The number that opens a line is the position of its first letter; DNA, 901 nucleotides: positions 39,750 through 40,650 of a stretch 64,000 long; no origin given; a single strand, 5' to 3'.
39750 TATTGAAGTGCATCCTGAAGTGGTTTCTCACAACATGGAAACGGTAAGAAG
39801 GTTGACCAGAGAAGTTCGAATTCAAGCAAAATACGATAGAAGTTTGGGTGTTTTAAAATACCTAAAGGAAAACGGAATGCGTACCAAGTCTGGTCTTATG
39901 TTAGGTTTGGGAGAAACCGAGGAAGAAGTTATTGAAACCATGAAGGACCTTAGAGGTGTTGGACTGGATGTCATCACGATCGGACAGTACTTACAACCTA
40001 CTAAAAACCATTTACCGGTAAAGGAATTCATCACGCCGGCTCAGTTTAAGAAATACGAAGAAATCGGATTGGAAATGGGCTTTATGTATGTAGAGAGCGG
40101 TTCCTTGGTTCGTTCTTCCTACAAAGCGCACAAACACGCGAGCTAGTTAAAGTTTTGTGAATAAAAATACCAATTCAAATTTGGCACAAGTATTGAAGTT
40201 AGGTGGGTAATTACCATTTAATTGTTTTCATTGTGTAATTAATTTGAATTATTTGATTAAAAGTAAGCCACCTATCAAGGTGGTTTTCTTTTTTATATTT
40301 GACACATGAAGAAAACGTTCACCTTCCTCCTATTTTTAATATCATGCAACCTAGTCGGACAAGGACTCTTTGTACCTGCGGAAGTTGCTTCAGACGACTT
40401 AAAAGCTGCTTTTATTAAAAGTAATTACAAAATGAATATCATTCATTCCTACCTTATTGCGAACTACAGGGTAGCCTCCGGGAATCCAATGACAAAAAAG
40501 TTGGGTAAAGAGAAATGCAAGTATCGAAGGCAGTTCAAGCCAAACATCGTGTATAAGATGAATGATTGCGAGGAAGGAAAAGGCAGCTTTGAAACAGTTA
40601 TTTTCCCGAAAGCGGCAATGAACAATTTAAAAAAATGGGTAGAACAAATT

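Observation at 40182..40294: Candidate sigma54-dependent sRNA that is antisense to generic AUGAAAA translation starts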

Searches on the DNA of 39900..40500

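Call 4: search_rna_families(source=window, start=39900, end=40500, threshold=evalue, max_evalue=10, show_alignments=3)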
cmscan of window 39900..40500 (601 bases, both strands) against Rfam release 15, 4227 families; matches with E-value up to 10: 12.
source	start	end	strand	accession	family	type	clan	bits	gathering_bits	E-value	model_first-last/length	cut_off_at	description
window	40229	40309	+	RF02330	TtnuHACA23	Gene; snRNA; snoRNA; HACA-box;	-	25.8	100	0.19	1-135/135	no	Tetrahymena snoRNA TtnuHACA23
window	40248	40292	+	RF00106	RNAI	Gene; antisense;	-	22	47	0.094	1-102/102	no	RNAI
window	40237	40293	+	RF01859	Phe_leader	Cis-reg; leader;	-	21.7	55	0.38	1-125/125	no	Phenylalanine leader peptide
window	40223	40331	+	RF02618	SSRC34_2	Gene; sRNA;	-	20.5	48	0.79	1-125/125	no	Streptococcus sRNA 34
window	40239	40301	+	RF02732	JA04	Gene; sRNA;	-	19.9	81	2.9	1-81/81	no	Aggregatibacter sRNA JA04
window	40256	40297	+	RF03815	mir-3051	Gene; miRNA;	-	17.7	100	3.9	1-77/77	no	mir-3051 microRNA precursor family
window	40171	40294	+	RF00022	GcvB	Gene;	-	16.6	42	0.28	1-204/204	no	GcvB RNA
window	40258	40293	+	RF03664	MIR6288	Gene; miRNA;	-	15.3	74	5.5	1-92/92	no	MIR6288 microRNA precursor family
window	40147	40223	-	RF02620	BSnc119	Gene; sRNA;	-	14.5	115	9.1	1-90/90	no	Brucella sRNA 119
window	40374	40458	+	RF01185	snR75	Gene; snRNA; snoRNA; CD-box;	CL00045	13.6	40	2.9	1-88/88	no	Small nucleolar RNA snR75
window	40189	40296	+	RF02637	EF0408_EF0409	Gene; sRNA;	-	12.8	440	0.67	1-412/412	no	Enterococcus sRNA EF0408_EF0409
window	40224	40316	-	RF02637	EF0408_EF0409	Gene; sRNA;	-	9.6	440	6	141-237/412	no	Enterococcus sRNA EF0408_EF0409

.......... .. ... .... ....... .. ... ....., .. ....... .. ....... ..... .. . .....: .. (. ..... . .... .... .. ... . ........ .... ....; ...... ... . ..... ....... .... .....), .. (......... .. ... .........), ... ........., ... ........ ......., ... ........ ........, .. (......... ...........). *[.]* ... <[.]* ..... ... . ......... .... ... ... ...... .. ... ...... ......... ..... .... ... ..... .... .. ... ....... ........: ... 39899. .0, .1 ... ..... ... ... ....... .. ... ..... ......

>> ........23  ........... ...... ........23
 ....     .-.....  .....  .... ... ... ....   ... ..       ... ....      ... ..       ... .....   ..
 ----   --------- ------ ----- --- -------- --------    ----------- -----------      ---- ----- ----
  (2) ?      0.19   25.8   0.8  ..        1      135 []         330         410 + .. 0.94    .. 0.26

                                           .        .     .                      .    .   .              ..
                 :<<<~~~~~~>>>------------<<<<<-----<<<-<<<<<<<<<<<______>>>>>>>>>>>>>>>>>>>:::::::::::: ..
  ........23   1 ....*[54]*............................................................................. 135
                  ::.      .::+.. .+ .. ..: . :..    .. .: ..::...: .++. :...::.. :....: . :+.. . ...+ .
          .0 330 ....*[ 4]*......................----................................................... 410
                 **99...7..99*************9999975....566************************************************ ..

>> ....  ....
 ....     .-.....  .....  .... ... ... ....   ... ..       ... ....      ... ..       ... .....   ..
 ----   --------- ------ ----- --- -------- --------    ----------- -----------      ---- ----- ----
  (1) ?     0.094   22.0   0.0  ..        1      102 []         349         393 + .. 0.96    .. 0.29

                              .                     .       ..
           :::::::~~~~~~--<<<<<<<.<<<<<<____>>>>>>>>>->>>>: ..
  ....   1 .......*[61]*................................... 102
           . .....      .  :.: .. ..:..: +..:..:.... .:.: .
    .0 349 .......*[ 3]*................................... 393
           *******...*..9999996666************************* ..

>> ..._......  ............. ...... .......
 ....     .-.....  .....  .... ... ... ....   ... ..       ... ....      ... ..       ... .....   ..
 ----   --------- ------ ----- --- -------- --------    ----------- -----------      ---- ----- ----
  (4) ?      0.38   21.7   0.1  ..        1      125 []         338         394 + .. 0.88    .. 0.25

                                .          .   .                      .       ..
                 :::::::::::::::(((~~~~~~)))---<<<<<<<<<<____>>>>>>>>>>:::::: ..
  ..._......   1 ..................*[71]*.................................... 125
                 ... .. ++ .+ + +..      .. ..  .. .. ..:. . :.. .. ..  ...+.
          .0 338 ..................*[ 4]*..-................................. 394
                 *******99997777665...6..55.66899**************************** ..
